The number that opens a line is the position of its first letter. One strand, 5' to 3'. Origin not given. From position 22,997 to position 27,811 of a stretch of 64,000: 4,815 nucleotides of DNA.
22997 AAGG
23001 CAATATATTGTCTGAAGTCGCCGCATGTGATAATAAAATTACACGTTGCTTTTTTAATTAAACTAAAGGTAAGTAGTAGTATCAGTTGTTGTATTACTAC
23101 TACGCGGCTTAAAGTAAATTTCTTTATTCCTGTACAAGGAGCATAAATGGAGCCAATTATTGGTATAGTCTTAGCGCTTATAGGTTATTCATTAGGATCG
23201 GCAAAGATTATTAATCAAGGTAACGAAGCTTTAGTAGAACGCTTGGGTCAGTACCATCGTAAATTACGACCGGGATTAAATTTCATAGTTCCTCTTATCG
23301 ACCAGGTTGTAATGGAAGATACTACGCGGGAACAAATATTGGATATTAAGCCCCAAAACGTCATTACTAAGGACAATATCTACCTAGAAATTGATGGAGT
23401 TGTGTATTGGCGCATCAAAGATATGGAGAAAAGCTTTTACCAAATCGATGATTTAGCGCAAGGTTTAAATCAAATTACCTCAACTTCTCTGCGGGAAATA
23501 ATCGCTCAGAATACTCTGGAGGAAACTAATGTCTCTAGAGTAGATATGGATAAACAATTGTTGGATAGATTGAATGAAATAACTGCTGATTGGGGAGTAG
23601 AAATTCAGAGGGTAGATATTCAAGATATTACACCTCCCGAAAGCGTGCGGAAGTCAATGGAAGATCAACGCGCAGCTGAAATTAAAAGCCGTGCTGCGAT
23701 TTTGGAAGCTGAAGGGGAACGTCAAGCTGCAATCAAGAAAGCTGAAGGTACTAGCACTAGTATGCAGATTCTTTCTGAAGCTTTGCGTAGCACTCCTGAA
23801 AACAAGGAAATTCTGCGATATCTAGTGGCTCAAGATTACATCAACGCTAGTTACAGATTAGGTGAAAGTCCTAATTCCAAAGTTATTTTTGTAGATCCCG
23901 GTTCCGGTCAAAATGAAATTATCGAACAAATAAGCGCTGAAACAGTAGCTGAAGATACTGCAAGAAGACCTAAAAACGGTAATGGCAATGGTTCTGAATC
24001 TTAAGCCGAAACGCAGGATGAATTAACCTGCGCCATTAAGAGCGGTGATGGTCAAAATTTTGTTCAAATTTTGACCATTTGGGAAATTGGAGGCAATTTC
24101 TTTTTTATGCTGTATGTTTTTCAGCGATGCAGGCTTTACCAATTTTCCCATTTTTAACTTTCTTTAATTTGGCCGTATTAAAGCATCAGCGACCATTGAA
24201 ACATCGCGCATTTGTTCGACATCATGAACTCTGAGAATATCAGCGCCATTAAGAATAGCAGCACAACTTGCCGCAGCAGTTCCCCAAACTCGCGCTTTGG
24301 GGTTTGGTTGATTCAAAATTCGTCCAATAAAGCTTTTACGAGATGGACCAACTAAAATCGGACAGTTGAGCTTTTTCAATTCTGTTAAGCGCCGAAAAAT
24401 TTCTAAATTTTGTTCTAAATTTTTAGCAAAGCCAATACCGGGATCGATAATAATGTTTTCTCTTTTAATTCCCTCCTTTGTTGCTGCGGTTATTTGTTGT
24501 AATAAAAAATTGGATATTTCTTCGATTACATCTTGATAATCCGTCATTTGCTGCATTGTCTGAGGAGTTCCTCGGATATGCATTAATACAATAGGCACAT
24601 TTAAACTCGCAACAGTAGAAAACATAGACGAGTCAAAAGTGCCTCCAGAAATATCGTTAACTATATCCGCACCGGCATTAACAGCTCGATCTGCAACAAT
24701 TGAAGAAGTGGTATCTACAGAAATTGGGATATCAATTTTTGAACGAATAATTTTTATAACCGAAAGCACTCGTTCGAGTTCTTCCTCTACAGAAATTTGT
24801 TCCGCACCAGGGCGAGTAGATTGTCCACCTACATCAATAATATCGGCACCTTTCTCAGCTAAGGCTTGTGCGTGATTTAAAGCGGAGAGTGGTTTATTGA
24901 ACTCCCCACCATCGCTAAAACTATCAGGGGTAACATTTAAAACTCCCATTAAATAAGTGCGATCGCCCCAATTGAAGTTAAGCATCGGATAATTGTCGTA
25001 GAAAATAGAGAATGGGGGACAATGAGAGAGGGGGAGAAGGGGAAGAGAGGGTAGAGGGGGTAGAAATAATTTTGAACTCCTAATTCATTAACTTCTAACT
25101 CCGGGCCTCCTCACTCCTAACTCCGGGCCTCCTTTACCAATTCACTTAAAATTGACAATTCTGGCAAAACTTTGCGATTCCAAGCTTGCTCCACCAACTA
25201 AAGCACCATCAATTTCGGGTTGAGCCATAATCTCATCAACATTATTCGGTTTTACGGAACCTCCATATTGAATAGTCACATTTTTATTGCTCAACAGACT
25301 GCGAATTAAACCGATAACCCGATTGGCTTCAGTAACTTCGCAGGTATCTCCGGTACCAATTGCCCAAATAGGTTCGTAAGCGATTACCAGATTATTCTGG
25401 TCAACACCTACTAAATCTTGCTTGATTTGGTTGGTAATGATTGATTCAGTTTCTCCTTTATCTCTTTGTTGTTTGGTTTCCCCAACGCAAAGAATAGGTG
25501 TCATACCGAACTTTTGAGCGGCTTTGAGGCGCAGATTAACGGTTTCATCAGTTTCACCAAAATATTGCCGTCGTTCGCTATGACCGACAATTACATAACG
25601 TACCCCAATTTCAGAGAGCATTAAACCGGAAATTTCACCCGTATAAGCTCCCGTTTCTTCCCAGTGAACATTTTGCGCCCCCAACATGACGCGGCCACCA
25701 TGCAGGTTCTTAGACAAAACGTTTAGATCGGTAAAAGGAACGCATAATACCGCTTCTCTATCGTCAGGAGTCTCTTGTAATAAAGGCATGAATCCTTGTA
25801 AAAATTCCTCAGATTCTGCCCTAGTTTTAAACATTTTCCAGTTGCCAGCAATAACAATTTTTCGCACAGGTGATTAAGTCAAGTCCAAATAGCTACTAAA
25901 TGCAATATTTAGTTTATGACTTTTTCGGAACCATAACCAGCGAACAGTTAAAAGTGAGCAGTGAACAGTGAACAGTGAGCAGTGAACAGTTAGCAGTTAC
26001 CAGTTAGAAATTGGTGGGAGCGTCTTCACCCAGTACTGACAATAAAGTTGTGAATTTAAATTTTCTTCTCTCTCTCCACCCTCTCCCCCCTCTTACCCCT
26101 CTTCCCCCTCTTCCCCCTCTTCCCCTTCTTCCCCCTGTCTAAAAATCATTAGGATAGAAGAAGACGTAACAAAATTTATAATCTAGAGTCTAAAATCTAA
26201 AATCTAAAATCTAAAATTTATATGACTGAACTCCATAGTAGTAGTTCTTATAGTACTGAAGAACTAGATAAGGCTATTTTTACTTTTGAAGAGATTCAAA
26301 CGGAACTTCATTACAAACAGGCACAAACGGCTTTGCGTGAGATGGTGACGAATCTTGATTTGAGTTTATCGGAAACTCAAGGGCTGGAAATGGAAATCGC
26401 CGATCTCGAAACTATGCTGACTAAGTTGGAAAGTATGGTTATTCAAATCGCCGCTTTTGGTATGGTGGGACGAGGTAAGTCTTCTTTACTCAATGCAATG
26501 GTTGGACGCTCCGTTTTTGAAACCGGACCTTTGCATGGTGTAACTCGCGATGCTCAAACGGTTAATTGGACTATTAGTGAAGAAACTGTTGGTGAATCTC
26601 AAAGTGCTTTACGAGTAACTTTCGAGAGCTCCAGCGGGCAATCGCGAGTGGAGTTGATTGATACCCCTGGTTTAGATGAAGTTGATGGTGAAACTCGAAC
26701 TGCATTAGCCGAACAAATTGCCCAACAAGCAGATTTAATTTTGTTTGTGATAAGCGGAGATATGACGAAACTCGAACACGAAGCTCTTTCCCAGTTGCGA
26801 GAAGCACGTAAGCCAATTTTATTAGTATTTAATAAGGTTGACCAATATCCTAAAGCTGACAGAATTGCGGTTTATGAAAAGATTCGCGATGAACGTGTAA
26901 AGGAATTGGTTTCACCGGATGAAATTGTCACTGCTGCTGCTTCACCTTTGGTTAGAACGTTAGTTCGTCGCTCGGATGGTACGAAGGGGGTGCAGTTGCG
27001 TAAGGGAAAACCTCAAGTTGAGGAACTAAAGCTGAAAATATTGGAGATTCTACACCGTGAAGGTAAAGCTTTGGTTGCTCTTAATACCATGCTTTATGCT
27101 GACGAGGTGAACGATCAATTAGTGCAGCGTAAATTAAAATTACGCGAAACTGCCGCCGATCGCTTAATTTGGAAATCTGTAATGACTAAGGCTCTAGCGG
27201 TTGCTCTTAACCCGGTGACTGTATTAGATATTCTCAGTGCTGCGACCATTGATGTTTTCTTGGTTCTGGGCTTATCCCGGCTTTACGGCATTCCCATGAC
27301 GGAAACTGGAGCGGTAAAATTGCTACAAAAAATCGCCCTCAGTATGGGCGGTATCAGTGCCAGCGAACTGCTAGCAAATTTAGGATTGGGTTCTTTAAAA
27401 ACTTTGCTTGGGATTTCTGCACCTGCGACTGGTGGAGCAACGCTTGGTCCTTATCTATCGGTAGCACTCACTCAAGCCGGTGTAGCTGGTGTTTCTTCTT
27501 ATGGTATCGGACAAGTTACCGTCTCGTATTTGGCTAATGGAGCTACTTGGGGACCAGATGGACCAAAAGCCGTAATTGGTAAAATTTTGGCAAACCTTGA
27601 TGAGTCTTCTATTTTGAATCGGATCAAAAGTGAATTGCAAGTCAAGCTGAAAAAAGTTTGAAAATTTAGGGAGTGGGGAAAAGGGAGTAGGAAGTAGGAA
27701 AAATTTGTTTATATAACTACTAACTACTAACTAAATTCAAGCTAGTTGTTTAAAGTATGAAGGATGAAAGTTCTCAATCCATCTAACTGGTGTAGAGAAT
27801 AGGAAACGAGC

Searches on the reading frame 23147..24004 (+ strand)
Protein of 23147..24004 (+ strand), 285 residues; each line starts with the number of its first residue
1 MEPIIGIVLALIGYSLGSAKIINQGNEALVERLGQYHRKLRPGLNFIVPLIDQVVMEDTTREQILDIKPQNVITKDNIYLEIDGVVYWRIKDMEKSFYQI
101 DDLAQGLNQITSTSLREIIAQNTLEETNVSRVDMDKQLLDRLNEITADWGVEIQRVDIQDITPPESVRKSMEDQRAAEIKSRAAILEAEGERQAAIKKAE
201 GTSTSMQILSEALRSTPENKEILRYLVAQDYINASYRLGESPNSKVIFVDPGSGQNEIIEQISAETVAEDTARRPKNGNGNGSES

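Call 9: search_protein_families(library=pfam, proteins=[window:23147-24004:+], max_evalue=0.001)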
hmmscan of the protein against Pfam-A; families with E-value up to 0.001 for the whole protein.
window:23147-24004:+ (285 aa): 2 families
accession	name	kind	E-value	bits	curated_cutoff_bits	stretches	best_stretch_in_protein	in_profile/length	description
PF01145.31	Band_7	-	3.9e-44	151.2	23.6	1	20-191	1-175/176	SPFH domain / Band 7 family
PF13421.11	Band_7_1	-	6.2e-05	23.2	24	1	98-176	128-208/211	SPFH domain-Band 7 family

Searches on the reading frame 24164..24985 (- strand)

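Call 57: search_protein_families(library=pfam, proteins=[window:24164-24985:-], max_evalue=0.0001)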
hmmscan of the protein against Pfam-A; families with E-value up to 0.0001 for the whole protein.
window:24164-24985:- (273 aa): 1 family
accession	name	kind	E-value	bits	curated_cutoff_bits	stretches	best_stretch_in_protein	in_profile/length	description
PF00809.28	Pterin_bind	-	5.3e-92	308.3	25.5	1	13-254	1-244/244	Pterin binding enzyme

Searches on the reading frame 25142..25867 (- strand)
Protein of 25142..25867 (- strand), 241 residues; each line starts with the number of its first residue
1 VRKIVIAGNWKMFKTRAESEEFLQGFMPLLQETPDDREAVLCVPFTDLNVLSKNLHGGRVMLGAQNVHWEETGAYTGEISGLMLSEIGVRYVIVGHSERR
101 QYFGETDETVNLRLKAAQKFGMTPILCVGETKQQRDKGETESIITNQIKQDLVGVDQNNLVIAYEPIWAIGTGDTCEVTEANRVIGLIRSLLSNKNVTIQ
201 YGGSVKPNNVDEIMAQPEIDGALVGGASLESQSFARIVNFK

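Call 57: search_protein_families(library=pfam, proteins=[window:25142-25867:-], max_evalue=0.0001)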
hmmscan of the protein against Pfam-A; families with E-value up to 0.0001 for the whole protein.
window:25142-25867:- (241 aa): 1 family
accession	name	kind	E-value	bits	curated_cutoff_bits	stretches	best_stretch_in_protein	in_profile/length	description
PF00121.24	TIM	-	2.9e-91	305.8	20.1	1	5-240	2-244/245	Triosephosphate isomerase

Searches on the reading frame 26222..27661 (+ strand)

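Call 57: search_protein_families(library=pfam, proteins=[window:26222-27661:+], max_evalue=0.0001)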
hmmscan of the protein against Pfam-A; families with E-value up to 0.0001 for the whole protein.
window:26222-27661:+ (479 aa): 6 families
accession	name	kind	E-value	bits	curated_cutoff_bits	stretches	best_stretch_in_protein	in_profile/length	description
PF05128.17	DUF697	-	7.5e-36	123.7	27.7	1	292-460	2-161/162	Domain of unknown function (DUF697)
PF01926.29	MMR_HSR1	-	1.2e-18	67.7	21.9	1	76-205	2-113/113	50S ribosome-binding GTPase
PF00350.29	Dynamin_N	-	1.9e-14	54.5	27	2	133-198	93-159/168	Dynamin family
PF00009.33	GTP_EFTU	-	3.5e-10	40.2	26.5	1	74-234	4-159/188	Elongation factor Tu GTP binding domain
PF04548.22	AIG1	-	5.4e-06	26.3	27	0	79-122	6-50/212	AIG1 family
PF02421.24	FeoB_N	-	1.4e-05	25.1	27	0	121-212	33-121/156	Ferrous iron transport protein B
